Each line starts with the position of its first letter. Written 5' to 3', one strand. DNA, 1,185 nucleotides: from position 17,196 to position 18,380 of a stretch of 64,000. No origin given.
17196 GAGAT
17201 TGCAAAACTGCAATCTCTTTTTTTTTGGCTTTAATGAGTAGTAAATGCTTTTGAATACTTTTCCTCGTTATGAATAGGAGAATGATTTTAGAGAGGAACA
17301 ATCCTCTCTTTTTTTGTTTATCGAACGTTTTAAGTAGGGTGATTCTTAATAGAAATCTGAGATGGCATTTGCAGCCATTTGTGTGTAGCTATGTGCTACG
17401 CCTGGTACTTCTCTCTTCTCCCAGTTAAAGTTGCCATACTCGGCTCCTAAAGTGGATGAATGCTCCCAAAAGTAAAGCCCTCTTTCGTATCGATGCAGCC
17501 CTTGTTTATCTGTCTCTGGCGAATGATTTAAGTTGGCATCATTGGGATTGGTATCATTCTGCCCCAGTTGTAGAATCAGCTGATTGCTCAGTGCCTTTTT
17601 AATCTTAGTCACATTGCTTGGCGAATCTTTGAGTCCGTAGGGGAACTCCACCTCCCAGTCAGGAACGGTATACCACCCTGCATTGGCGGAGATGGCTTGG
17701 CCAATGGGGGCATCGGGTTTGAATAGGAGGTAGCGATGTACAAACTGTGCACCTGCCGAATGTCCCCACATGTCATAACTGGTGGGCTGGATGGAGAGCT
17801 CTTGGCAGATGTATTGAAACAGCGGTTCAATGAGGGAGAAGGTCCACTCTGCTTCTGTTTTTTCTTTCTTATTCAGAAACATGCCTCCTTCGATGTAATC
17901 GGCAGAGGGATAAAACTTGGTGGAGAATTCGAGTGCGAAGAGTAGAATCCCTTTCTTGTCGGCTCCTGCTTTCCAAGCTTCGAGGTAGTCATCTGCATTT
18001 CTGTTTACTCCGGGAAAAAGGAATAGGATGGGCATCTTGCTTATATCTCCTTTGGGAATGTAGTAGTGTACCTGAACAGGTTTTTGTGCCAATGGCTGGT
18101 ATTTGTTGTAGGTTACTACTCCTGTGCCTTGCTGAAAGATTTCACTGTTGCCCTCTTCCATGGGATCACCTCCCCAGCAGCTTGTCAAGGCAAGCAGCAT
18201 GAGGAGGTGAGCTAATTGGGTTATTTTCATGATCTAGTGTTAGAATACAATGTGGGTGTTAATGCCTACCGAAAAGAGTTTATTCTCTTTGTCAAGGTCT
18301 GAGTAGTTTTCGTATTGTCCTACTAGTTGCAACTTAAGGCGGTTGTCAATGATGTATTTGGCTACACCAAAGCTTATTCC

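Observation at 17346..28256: Candidate new utilisation system: SusC/D-free, porin-based locus for an aspartate-rich polyanionic peptide or polymer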

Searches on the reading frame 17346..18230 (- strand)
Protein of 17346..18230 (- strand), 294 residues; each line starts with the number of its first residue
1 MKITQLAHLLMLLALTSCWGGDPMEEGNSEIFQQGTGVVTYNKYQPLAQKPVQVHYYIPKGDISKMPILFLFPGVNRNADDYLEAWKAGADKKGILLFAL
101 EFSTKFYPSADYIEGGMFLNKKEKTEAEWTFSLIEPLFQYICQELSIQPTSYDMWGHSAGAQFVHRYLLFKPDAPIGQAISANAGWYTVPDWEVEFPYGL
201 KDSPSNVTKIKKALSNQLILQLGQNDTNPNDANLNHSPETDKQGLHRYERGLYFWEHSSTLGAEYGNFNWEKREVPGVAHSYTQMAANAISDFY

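Call 3: search_protein_families(library=pfam, proteins=[window:17346-18230:-], max_evalue=0.01)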
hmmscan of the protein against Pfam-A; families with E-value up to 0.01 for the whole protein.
window:17346-18230:- (294 aa): 0 families

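Call 4: search_protein_families(library=ncbifam, proteins=[window:17346-18230:-], max_evalue=0.01)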
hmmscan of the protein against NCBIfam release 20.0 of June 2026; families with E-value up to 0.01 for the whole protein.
window:17346-18230:- (294 aa): 1 family
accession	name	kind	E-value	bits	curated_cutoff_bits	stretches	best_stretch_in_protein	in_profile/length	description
NF050058.1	e_dPHAscl_type1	hypoth_equivalog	1.7e-05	24.4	150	1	51-175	7-129/276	extracellular catalytic domain type 1 short-chain-length polyhydroxyalkanoate depolymerase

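Call 6: search_solved_structures(query=window:17346-18230:-, max_evalue=1, show_alignments=2)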
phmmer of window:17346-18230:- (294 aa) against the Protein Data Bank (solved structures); distinct sequences matched with E-value up to 1: 4.
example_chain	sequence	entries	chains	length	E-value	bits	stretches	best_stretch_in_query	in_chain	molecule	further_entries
6ve6_A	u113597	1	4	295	4.4e-51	177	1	47-287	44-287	Poly(Aspartic acid) hydrolase-1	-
9o7u_A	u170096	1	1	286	2.2e-49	171.4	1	32-287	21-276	Poly(Aspartic acid) hydrolase-1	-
3d0k_A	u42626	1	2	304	2.3e-35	125.4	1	33-286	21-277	Putative poly(3-hydroxybutyrate) depolymerase LpqC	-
3bwx_A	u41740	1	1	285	0.39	13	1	50-84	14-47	Alpha/beta hydrolase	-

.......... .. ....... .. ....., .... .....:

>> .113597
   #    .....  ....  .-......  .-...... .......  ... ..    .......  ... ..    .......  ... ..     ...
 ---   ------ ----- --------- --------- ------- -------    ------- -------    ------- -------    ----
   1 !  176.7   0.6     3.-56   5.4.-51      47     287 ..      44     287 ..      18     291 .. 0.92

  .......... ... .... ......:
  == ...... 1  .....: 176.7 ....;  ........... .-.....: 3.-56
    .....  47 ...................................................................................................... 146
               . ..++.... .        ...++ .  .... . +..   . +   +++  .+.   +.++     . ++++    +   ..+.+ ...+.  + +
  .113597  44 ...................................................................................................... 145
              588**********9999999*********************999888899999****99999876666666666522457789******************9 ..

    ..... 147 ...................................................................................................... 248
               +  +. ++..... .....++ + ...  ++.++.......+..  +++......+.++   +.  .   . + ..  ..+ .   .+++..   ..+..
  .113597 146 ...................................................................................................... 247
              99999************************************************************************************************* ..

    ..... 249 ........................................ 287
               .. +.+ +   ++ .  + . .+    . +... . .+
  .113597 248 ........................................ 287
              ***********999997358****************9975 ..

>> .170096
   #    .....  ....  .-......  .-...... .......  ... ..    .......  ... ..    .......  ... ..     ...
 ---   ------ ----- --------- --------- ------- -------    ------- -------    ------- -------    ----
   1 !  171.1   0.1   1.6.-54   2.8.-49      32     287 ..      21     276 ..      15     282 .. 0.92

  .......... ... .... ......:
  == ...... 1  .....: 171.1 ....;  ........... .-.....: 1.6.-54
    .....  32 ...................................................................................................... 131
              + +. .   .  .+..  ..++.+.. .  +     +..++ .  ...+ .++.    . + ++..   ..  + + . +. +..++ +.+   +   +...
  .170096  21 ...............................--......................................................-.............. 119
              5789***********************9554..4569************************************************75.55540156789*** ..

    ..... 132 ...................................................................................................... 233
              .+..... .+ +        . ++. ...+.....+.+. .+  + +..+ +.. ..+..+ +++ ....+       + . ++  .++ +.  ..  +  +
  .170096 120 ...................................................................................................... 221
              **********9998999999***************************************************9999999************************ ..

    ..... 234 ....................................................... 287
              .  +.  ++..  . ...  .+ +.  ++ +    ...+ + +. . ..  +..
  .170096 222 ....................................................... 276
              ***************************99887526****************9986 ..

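Call 14: find_homologous_proteins(query=window:17346-18230:-, max_evalue=1e-10)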
Query window:17346-18230:- (294 aa): 3091 proteins with E <= 1e-10 among 3759 candidates; the best 120 are listed.
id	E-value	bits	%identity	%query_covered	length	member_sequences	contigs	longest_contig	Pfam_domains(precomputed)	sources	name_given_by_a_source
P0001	6.2e-203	691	100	100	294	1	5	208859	-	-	-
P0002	1.2e-153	529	76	100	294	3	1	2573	-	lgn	-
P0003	2.6e-124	432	61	100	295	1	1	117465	-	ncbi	ncbi:MAG: hypothetical protein ACRC6R_02305 [Bacteroidales bacterium]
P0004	8.2e-121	421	61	97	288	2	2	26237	-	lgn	-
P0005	6.7e-120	418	62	98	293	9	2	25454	-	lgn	-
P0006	2.5e-118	413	59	100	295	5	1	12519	-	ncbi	ncbi:MAG: hypothetical protein ACRCTF_09570 [Bacteroidales bacterium]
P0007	4.9e-117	408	59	97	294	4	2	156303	-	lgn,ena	-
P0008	1.8e-116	407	58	100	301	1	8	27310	-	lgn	-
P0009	7.1e-116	405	57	100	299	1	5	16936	-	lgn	-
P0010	1.0e-114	401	61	95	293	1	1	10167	-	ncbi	ncbi:MAG: hypothetical protein ACRC9Q_01010 [Bacteroidales bacterium]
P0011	2.5e-111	390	56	95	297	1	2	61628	-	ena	-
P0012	5.4e-111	389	56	100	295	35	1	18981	-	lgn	-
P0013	1.4e-110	387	57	95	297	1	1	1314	-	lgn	-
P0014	2.0e-110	387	56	94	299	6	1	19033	-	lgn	-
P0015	3.3e-108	379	56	95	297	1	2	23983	-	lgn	-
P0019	6.2e-89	316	49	100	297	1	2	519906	-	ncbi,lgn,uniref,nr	ncbi:hypothetical protein [Bacteroides sp. 51]|uniref:hypothetical protein n=1 Tax=Bacteroides sp. 5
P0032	5.4e-82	293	45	100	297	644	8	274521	-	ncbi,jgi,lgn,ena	-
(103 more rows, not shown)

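Call 15: find_encoding_contigs(protein=P0001, flank=10000, max_places=4)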
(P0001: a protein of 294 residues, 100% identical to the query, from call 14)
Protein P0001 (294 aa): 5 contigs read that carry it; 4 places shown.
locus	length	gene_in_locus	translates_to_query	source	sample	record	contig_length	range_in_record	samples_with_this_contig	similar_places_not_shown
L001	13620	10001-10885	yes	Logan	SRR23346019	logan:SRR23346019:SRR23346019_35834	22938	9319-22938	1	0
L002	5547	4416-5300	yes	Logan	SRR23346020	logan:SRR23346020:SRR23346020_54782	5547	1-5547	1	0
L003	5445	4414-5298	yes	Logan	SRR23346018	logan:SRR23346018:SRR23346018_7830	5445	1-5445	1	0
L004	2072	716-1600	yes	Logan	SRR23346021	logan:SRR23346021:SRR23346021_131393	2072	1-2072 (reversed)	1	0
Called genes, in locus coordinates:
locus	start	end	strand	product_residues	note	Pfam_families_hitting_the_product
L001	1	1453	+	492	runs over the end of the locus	-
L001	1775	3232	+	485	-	-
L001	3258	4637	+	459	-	PF03606:DcuC, PF06808:DctM (weak)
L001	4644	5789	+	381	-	PF07969:Amidohydro_3 (weak), PF01979:Amidohydro_1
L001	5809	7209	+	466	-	PF07396:Porin_O_P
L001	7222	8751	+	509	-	PF00246:Peptidase_M14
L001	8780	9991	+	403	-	-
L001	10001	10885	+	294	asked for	-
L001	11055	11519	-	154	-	PF02472:ExbD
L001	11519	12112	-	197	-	PF02472:ExbD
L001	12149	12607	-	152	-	-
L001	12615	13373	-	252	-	PF01618:MotA_ExbB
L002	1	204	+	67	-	?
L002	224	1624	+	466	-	PF07396:Porin_O_P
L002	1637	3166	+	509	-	PF00246:Peptidase_M14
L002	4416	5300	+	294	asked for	-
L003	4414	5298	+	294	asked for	-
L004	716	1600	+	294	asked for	-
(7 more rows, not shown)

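Call 16: find_encoding_contigs(protein=P0003, flank=10000, max_places=3)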
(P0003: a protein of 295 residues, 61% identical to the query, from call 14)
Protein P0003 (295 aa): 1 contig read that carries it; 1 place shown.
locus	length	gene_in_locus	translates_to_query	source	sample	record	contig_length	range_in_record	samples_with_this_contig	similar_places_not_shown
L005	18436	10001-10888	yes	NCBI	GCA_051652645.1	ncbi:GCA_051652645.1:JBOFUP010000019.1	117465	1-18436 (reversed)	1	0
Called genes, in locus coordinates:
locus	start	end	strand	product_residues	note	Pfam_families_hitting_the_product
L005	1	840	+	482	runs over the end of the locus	-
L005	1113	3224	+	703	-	-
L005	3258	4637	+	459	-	PF03606:DcuC, PF06808:DctM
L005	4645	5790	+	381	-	PF07969:Amidohydro_3, PF01979:Amidohydro_1, PF07969:Amidohydro_3 (weak)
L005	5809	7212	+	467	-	-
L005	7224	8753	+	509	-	PF00246:Peptidase_M14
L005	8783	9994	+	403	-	-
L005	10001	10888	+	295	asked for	-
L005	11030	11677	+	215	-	PF13460:NAD_binding_10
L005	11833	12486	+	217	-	-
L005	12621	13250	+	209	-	PF00929:RNase_T, PF21762:DEDDh_C (faint)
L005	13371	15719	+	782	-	PF00932:LTD (weak)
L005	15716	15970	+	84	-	-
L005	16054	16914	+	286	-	PF04055:Radical_SAM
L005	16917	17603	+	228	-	PF21948:LplA-B_cat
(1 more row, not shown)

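Call 17: find_encoding_contigs(protein=P0019, flank=10000, max_places=2)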
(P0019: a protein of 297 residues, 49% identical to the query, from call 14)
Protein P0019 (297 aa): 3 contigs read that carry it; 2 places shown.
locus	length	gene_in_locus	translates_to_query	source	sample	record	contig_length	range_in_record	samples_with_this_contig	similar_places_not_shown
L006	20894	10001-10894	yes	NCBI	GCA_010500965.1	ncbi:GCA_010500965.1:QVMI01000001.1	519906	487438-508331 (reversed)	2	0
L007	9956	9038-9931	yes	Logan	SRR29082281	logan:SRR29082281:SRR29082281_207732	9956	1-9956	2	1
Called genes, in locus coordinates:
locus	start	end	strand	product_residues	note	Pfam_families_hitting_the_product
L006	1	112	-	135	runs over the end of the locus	PF13279:4HBT_2, PF03061:4HBT (weak)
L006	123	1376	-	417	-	PF01136:Peptidase_U32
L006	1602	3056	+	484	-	PF23952:LRR_EndoS (faint)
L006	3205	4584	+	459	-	PF03606:DcuC, PF06808:DctM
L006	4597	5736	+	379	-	PF07969:Amidohydro_3, PF01979:Amidohydro_1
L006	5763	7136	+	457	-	-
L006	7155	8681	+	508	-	PF00246:Peptidase_M14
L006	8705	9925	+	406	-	PF07396:Porin_O_P (weak)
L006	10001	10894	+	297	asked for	-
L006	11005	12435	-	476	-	-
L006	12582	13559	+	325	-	PF01207:Dus, PF01180:DHO_dh (faint)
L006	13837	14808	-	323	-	PF14378:PAP2_3, PF01569:PAP2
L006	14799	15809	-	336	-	PF00106:adh_short, PF01073:3Beta_HSD, PF01370:Epimerase, PF04321:RmlD_sub_bind, PF13460:NAD_binding_10, PF16363:GDP_Man_Dehyd, PF07993:NAD_binding_4 (weak)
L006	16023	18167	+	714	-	PF08206:OB_RNB, PF17849:OB_Dis3, PF17876:CSD2, PF00773:RNB, PF00575:S1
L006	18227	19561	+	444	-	PF13102:Phage_int_SAM_5, PF00589:Phage_integrase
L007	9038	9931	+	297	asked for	-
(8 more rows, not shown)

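Call 18: find_encoding_contigs(protein=P0032, flank=10000, max_places=3)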
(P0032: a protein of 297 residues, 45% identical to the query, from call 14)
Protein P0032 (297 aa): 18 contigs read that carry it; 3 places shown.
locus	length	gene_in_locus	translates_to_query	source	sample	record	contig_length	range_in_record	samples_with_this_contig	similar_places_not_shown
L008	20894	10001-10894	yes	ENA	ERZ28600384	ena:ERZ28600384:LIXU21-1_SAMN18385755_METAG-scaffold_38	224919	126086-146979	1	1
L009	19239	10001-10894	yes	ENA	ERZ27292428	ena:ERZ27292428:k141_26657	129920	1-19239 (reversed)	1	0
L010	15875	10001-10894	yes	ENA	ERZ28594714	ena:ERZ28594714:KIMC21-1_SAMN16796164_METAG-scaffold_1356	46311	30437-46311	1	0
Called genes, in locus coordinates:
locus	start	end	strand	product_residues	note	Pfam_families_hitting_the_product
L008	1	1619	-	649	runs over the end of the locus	PF00912:Transgly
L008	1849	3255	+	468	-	PF12799:LRR_4 (faint), PF23952:LRR_EndoS (faint), PF13855:LRR_8 (faint)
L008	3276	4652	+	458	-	PF03606:DcuC, PF06808:DctM (weak)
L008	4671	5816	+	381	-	PF01979:Amidohydro_1, PF07969:Amidohydro_3 (weak)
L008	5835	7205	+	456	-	-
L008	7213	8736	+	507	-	PF00246:Peptidase_M14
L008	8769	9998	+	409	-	-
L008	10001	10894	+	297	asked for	-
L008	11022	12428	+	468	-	-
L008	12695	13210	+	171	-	PF12930:DUF3836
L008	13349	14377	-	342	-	PF01625:PMSR, PF01641:SelR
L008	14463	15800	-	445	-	PF02321:OEP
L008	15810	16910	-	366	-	PF25919:BSH_CusB (faint), PF25973:BSH_CzcB, PF25885:HH_EMRA (weak), PF25989:YknX_C (weak)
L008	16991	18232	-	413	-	PF12704:MacB_PCD, PF02687:FtsX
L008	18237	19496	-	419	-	PF12704:MacB_PCD, PF02687:FtsX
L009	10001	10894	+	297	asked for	-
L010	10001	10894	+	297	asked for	-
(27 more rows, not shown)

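Call 20: find_related_loci(query=A1, collection=genome_contigs, flank=10000)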
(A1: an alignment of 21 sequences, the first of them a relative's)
Query A1 (294 aa) in genome_contigs; peptide patterns used: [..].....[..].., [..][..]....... (x = any residue, [..] = any of these).
599 stretches matched a pattern (row limit reached: there are more); 563 encode a relative of the query (tblastn E <= 1e-3); the best 80 are kept; 80 distinct loci.
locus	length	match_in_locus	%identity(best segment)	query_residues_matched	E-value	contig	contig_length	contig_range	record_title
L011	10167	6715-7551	61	10-289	5e-118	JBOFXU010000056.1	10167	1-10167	MAG: Bacteroidales bacterium isolate WFFMC_MAG_518 k139_16249_flag=0_multi=7.6471_len=10167, whole genome shotgun sequen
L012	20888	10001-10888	44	1-294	1e-87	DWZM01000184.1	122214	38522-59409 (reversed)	MAG TPA_asm: Candidatus Bacteroides intestinigallinarum isolate 2926 ChiHcec17__C252363_L122214_SAMN08010063, whole geno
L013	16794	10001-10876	47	9-294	9e-84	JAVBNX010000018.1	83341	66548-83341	MAG: Rikenellaceae bacterium isolate EPI_MAG_00093 c_000013633903, whole genome shotgun sequence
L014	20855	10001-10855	43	5-285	2e-80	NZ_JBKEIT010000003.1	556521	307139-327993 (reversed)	Butyricimonas muris strain GBG-M4 Scaffold3, whole genome shotgun sequence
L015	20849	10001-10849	46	12-291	1e-80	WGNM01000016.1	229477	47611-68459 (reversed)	MAG: Cryomorphaceae bacterium isolate RI_182 c_000000072204, whole genome shotgun sequence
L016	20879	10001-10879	42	1-291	5e-80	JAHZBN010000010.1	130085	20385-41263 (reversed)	MAG: Butyricimonas sp. isolate HRGM_Genome_2069 HRGM_Genome_2069_10, whole genome shotgun sequence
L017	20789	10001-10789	46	34-294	1e-79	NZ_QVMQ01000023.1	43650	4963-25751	Dysgonomonas sp. 511 scaffold23_size43650, whole genome shotgun sequence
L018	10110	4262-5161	44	1-294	1e-77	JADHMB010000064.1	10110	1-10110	MAG: Flavobacteriales bacterium isolate BS301-5m-G31 BS301-5m-C9201, whole genome shotgun sequence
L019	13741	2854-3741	42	3-294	2e-76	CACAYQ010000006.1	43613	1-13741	uncultured Bacteroidetes bacterium isolate AG-349-I04 genome assembly, contig: AG-349-I04_NODE_6, whole genome shotgun s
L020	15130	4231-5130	43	1-294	8e-76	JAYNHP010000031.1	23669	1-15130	MAG: Flavobacteriales bacterium isolate 139545_S147_metabat_bins_2.tsv.051 NODE_1464_length_23669_cov_5.534810, whole ge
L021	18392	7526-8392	42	9-294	1e-75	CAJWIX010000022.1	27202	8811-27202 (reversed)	MAG TPA_asm: uncultured Flavobacteriales bacterium isolate ERR599029_bin.11_MetaBAT_v2.12.1_MAG genome assembly, contig:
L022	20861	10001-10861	43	3-289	5e-75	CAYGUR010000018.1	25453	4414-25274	MAG TPA_asm: uncultured Comamonadaceae bacterium isolate ERP117304_co3_12 genome assembly, contig: NODE_2798_length_2545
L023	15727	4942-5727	47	37-294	7e-75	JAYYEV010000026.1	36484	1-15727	MAG: Bacteroidota bacterium isolate XS_MAG7 XS_MAG7_0026, whole genome shotgun sequence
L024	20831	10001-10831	41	9-291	3e-67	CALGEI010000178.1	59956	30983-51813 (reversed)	MAG TPA_asm: uncultured Flavobacteriales bacterium isolate ERR2206763_bin.33_CONCOCT_v1.1_MAG genome assembly, contig: E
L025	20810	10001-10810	42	30-290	5e-67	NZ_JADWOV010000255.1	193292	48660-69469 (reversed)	Polaribacter sp. BAL334 k141_256, whole genome shotgun sequence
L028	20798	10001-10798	44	30-294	1e-65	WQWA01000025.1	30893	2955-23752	MAG: Bacteroidales bacterium isolate Emb289P1bin57 Ga0123355_10001671, whole genome shotgun sequence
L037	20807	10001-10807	39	34-294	4e-62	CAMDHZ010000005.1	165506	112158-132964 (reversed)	MAG: Chitinophaga pinensis isolate MsE-30jul19-124 genome assembly, contig: MsE-30jul19-C95, whole genome shotgun sequen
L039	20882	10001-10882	37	9-294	6e-61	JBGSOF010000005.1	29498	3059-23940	MAG: Schleiferiaceae bacterium isolate JTS-AC273 k141_660727, whole genome shotgun sequence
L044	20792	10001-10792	38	34-289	1e-59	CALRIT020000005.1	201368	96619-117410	MAG: Vulcanococcus limneticus LL isolate JJ-10NR-37-1-mx-bin484 genome assembly, contig: JJ-MOC8C2-252-C14, whole genome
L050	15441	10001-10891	35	9-290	4e-59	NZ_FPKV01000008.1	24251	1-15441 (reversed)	Flaviramulus basaltis strain DSM 18180, whole genome shotgun sequence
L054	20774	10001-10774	40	37-293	1e-57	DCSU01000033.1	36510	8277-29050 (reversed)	MAG TPA_asm: Bacteroidales bacterium UBA1458 UBA1458_contig_13275, whole genome shotgun sequence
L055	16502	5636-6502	35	3-294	2e-57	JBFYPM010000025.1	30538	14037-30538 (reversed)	MAG: Bacteroidales bacterium isolate PPR_0155 PPR_0155.fa_k121_445085, whole genome shotgun sequence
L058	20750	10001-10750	40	50-294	3e-57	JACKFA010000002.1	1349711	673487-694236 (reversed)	MAG: Deltaproteobacteria bacterium isolate HK-STAS-MYXO-48 HK-STAS-MYXO-48_2, whole genome shotgun sequence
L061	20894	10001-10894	35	9-294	5e-56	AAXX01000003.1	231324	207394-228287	Flavobacteria bacterium BAL38 1101699887720, whole genome shotgun sequence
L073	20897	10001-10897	36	1-289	4e-55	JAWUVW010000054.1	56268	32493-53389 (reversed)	MAG: Flavobacteriaceae bacterium isolate HBSea_ice_MAG1571 BAT.1571_749505_flag=0_multi=53.9887_len=56268, whole genome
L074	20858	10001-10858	36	14-294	7e-55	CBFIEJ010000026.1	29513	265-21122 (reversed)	MAG: uncultured Flavobacteriales bacterium isolate Co_bin_51_permissive genome assembly, contig: Co_bin_51_permissive_c2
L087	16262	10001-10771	38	31-286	1e-53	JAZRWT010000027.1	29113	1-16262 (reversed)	MAG: Candidatus Egerieisoma sp. isolate T1900044951_TA20190004.MAGScoT_cleanbin_000061 SGB_3672_k141_2482429, whole geno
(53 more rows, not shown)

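Call 35: search_protein_families(library=pfam, proteins=[window:17346-18230:-], max_evalue=10)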
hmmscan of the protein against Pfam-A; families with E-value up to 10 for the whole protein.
window:17346-18230:- (294 aa): 2 families
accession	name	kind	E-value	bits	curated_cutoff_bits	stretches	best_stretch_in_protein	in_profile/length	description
PF14990.11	DUF4516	-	0.032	14.3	27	1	159-180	23-42/46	Domain of unknown function (DUF4516)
PF00561.26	Abhydrolase_1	-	0.053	13.6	25.8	1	138-222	59-139/245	alpha/beta hydrolase fold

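Call 73: search_protein_families(library=pfam, alignment_id=A7, max_evalue=0.00001)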
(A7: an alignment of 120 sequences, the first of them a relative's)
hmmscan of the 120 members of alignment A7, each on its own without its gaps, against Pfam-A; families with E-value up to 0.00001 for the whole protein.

A. member 1, L026:6726-8555:+ (609 aa): 0 families

B. families by the number of members that match (of 120 scanned): 137 families (the first 25 are shown)
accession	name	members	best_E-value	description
PF00939.25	Na_sulph_symp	6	7.4e-85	Sodium:sulfate symporter transmembrane region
PF03600.22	CitMHS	6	1.7e-66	Citrate transporter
PF01546.33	Peptidase_M20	6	5.2e-18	Peptidase family M20/M25/M40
PF07687.19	M20_dimer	6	5.1e-10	Peptidase dimerisation domain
PF01019.26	G_glu_transpept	4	5.2e-103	Gamma-glutamyltranspeptidase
PF07755.17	DUF1611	4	1.1e-60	Domain of unknown function (DUF1611_C) P-loop domain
PF00005.33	ABC_tran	4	2.3e-50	ABC transporter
PF00441.29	Acyl-CoA_dh_1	4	1.5e-37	Acyl-CoA dehydrogenase, C-terminal domain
PF17396.8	DUF1611_N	4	1.4e-24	Domain of unknown function (DUF1611_N) Rossmann-like domain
PF04389.22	Peptidase_M28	4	4.5e-12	Peptidase family M28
PF13304.12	AAA_21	4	2.8e-11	AAA domain, putative AbiEii toxin, Type IV TA system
PF22924.1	ACOX_C_alpha1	4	2e-08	Acyl-CoA oxidase, C-alpha1 domain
PF07992.20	Pyr_redox_2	3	1.7e-74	Pyridine nucleotide-disulphide oxidoreductase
PF12806.12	Acyl-CoA_dh_C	3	1.7e-37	Acetyl-CoA dehydrogenase C-terminal like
PF02771.21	Acyl-CoA_dh_N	3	6.8e-35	Acyl-CoA dehydrogenase, N-terminal domain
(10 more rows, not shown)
